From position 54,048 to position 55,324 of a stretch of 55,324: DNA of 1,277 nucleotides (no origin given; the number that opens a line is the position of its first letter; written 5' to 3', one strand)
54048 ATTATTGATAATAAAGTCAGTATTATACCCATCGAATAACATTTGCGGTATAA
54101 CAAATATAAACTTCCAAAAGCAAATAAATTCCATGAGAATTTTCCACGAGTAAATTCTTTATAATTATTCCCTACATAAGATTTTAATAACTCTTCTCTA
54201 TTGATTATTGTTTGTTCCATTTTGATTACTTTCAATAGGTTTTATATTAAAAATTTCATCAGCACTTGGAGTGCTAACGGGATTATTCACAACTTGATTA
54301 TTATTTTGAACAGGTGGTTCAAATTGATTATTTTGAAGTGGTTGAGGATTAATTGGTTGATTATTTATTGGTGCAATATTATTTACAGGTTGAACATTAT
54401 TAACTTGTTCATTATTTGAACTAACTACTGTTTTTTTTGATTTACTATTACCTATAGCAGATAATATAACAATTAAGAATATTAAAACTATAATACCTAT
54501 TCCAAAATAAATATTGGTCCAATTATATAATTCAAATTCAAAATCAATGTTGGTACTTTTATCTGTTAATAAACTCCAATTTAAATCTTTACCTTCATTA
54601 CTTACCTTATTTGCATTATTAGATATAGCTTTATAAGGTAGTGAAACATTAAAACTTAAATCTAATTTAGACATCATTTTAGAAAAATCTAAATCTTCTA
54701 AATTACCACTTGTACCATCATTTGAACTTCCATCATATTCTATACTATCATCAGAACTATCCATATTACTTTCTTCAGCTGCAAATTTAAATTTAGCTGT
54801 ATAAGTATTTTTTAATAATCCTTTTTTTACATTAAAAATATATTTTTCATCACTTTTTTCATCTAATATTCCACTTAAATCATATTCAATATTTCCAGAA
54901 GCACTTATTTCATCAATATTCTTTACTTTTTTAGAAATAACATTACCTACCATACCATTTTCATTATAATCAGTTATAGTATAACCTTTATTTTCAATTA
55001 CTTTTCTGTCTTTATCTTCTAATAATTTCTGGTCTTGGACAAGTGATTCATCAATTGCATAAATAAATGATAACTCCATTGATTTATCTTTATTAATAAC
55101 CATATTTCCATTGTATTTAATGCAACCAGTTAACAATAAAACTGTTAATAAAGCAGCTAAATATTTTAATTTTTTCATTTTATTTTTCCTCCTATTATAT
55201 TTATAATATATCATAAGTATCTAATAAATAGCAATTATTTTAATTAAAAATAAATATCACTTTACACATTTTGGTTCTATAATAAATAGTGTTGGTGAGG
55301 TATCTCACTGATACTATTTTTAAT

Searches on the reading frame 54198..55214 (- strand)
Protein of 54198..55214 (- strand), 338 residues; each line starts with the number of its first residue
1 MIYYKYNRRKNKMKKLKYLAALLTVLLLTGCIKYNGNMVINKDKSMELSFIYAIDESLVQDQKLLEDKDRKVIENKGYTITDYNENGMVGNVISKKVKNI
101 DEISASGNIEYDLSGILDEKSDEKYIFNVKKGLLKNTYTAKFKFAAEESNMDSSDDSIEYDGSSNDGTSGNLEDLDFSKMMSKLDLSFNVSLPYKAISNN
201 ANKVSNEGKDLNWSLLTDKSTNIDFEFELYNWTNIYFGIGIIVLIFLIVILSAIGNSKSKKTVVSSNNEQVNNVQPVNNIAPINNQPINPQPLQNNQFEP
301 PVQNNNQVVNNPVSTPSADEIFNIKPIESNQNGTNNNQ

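Call 13: search_protein_families(library=pfam, proteins=[window:54198-55214:-], max_evalue=0.01)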
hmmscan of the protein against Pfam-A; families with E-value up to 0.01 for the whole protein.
window:54198-55214:- (338 aa): 1 family
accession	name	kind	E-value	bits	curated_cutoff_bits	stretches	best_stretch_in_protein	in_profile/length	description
PF21946.1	LppM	-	0.00017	22.3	27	1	34-224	2-148/153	LppM domain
